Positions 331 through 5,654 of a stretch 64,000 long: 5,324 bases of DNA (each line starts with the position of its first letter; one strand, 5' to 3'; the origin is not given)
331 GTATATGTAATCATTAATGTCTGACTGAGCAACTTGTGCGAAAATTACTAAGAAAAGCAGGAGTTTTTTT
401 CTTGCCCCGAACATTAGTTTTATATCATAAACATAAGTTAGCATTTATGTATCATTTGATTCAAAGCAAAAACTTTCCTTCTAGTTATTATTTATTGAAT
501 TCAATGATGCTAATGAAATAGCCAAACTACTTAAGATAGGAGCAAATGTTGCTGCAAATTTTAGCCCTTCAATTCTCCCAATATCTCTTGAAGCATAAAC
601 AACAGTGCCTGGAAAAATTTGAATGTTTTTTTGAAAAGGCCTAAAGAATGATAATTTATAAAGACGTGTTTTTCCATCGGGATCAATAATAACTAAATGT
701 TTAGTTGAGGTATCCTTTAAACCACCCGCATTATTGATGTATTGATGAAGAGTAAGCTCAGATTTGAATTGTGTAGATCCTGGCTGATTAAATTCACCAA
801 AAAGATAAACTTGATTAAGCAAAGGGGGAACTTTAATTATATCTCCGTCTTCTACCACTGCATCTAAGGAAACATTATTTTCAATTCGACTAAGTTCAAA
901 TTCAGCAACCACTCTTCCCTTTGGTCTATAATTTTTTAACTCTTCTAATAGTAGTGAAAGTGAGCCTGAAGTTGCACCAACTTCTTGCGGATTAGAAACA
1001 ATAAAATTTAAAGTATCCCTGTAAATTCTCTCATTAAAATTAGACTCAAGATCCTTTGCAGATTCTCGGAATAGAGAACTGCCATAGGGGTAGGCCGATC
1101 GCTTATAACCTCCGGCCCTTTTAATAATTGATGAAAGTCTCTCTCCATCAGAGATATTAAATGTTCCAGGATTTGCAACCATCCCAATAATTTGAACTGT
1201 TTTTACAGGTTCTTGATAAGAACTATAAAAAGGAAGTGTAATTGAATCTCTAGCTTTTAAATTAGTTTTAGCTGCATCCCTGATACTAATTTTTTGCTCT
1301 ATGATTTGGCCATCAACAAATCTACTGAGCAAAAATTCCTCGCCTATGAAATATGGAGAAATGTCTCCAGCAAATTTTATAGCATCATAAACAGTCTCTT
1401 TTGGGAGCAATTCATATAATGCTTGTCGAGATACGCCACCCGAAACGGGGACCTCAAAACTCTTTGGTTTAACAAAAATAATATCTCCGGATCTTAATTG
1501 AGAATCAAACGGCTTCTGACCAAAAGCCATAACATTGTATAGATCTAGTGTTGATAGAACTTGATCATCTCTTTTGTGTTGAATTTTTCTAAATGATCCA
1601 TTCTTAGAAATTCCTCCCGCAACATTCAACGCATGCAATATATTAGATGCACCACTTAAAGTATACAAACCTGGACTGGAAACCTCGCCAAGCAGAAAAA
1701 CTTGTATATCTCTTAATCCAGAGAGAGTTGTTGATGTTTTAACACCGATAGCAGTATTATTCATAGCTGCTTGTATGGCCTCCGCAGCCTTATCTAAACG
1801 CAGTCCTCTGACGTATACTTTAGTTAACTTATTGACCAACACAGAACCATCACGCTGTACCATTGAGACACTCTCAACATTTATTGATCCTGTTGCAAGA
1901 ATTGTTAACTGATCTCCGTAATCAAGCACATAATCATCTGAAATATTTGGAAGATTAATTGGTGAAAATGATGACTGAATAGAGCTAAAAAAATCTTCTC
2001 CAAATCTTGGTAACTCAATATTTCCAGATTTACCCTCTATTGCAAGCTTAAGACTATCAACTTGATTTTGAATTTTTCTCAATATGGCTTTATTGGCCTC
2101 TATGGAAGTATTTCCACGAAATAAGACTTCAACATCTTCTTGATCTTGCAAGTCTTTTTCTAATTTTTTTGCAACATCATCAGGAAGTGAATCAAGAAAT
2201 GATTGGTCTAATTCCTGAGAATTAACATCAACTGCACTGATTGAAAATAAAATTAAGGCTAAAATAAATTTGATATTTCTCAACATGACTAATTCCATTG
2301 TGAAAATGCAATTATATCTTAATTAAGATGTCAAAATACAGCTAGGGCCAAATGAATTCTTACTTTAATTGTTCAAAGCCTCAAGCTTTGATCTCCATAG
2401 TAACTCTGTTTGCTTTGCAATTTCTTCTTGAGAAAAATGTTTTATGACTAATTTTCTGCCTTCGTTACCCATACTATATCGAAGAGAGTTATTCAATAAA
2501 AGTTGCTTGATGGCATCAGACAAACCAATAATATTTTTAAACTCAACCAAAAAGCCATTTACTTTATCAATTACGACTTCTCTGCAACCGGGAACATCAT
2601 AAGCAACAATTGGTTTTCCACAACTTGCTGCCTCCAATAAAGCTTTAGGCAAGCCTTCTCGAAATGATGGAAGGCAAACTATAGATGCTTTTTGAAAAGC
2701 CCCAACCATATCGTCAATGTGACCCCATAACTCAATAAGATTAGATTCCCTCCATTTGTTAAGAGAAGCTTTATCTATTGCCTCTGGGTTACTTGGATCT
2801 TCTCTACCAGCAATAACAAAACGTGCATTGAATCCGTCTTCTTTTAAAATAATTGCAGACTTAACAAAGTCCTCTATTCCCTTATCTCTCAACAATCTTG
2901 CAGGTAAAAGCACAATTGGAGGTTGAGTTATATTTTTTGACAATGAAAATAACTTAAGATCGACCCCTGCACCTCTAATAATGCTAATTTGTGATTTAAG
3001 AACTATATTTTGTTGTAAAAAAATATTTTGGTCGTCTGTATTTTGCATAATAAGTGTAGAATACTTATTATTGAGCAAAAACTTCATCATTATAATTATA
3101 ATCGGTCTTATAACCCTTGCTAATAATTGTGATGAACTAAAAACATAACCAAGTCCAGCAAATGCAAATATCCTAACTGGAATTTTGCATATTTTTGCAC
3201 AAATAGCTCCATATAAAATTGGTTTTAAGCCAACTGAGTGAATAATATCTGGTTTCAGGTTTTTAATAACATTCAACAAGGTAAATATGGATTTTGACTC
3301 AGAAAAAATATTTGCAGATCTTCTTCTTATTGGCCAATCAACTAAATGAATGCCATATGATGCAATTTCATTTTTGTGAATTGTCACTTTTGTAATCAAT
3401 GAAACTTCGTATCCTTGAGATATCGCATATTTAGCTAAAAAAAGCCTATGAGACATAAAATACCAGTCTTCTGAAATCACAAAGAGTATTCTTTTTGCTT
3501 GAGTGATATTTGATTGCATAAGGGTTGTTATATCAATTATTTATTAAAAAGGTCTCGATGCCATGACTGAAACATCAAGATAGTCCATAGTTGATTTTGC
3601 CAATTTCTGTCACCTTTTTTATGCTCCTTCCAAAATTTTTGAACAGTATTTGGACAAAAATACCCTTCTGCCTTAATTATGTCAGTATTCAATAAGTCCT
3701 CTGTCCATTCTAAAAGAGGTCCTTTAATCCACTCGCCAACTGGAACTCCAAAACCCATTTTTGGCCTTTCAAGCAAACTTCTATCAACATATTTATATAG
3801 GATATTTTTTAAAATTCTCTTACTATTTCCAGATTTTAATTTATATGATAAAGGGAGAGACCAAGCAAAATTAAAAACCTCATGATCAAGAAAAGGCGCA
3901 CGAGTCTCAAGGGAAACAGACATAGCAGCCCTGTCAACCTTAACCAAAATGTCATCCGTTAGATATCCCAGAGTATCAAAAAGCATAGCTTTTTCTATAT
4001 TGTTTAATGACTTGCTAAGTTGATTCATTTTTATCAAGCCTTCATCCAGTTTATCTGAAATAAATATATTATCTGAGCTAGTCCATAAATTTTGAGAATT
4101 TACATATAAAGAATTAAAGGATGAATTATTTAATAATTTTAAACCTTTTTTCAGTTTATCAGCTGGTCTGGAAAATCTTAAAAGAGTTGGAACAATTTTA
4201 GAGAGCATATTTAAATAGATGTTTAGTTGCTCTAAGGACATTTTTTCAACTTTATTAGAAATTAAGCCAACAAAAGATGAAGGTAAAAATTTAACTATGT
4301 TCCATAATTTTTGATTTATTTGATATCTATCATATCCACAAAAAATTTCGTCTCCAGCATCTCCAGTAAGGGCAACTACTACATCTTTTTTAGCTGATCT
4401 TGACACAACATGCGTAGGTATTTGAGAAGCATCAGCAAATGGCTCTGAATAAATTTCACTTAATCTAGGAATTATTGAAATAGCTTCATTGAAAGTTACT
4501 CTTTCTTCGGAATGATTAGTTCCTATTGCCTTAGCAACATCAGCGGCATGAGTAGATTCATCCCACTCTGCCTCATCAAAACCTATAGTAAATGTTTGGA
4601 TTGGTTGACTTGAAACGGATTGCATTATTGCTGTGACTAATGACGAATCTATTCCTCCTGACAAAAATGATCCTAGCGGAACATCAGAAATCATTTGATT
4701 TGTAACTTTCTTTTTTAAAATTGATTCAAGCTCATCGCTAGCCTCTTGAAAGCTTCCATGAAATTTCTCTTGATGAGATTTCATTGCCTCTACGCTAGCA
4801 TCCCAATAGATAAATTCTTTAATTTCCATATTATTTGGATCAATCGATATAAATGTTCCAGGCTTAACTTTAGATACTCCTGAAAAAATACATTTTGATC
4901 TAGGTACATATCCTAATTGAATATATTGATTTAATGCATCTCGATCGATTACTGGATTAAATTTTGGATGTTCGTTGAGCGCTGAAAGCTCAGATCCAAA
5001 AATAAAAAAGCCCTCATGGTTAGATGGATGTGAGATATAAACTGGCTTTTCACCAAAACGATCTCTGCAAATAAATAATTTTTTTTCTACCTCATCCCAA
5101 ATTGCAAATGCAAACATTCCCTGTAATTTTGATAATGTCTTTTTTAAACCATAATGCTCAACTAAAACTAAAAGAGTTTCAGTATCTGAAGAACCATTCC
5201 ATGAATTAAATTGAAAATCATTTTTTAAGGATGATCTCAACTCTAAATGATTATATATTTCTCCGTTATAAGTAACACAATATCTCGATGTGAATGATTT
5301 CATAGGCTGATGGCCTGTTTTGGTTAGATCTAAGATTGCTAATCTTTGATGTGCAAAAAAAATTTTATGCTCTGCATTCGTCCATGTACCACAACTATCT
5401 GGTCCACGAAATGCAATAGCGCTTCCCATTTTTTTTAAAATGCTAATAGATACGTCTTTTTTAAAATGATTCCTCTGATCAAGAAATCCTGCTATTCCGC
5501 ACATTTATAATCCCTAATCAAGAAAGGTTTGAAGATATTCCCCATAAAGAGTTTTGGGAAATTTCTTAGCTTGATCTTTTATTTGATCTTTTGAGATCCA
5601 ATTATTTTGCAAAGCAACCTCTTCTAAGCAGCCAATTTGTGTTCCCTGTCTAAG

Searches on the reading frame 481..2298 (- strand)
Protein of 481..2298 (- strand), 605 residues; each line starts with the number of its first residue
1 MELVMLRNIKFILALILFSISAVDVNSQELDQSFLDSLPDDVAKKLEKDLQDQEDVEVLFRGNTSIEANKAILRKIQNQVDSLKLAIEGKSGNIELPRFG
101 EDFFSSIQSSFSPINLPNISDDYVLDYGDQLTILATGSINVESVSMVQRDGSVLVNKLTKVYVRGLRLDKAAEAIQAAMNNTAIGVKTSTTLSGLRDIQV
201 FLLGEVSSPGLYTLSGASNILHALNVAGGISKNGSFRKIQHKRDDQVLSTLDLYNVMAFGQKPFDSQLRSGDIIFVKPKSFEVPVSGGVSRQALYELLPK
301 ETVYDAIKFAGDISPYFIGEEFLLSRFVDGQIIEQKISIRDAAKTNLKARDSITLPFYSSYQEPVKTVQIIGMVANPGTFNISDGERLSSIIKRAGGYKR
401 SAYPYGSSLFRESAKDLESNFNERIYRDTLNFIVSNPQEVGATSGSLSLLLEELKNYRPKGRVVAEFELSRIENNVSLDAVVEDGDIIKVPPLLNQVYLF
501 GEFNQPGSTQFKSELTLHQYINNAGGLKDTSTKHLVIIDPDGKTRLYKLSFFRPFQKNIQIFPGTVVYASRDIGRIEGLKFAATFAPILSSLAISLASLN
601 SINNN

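Call 14: search_protein_families(library=pfam, proteins=[window:481-2298:-], max_evalue=0.001)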
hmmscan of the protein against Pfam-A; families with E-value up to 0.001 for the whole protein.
window:481-2298:- (605 aa): 3 families
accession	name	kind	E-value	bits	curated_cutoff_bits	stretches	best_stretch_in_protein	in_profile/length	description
PF10531.15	SLBB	-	6e-24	84.1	27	2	368-404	2-38/55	SLBB domain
PF22461.2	SLBB_2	-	8.9e-18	64.6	27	2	199-276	2-79/79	SLBB domain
PF02563.21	Poly_export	-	8.8e-07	29.5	28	1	120-181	4-65/77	Polysaccharide biosynthesis/export protein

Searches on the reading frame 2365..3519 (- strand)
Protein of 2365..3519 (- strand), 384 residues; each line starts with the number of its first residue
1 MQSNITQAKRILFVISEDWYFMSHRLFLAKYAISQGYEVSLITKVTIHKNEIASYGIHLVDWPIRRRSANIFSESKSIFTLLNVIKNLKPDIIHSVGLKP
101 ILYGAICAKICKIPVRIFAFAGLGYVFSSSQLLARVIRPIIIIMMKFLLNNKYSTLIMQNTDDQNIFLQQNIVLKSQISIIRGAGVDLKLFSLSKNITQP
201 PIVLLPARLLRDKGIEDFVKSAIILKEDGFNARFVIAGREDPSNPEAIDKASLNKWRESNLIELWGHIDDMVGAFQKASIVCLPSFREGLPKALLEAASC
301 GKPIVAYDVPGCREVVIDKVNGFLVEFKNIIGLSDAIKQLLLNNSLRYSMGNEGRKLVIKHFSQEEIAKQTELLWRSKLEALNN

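Call 14: search_protein_families(library=pfam, proteins=[window:2365-3519:-], max_evalue=0.001)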
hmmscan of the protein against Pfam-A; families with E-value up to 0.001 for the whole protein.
window:2365-3519:- (384 aa): 5 families
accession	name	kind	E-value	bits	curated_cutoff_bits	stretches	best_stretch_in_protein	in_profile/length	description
PF00534.26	Glycos_transf_1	-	7.9e-31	107.3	26.4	1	198-356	13-171/172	Glycosyl transferases group 1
PF13692.12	Glyco_trans_1_4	-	1.8e-27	96.8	27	1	201-342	2-141/142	Glycosyl transferases group 1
PF13477.12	Glyco_trans_4_2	-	2.9e-17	63.6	23.4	1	10-160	1-139/139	Glycosyl transferase 4-like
PF13524.12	Glyco_trans_1_2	-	4.1e-06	27.2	25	1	231-370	14-141/144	Glycosyl transferase-like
PF13439.12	Glyco_transf_4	-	1.3e-05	25.7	28.5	1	28-115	11-99/170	Glycosyltransferase Family 4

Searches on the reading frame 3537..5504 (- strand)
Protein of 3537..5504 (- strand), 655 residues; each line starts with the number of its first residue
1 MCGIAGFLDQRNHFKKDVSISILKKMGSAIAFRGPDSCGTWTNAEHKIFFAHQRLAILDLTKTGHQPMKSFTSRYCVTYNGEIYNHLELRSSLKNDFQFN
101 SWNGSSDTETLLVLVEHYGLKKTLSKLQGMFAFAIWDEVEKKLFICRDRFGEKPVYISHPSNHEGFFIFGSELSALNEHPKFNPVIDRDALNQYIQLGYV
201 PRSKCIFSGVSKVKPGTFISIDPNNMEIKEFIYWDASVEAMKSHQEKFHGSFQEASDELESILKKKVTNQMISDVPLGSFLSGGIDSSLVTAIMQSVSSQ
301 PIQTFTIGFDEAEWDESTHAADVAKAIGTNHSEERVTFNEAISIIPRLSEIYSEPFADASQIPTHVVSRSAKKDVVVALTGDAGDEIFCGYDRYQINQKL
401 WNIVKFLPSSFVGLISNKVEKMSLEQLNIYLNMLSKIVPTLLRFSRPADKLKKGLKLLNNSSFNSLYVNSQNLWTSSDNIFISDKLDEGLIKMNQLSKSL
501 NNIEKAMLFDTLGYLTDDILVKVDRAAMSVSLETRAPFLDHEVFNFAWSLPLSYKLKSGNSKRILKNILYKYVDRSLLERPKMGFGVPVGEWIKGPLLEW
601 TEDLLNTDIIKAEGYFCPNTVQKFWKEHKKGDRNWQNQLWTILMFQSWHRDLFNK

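Call 14: search_protein_families(library=pfam, proteins=[window:3537-5504:-], max_evalue=0.001)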
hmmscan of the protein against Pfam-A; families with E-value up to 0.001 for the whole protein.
window:3537-5504:- (655 aa): 4 families
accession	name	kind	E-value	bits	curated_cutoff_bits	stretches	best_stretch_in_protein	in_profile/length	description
PF00733.27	Asn_synthase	-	1.1e-102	344.7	21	1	259-650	2-354/354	Asparagine synthase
PF13537.11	GATase_7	-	1.2e-36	125.8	25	1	52-177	1-122/123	Glutamine amidotransferase domain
PF13522.11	GATase_6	-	2.5e-36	125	27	1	35-172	1-130/130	Glutamine amidotransferase domain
PF02540.23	NAD_synthase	-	0.00015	21.4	21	1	258-333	4-78/242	NAD synthase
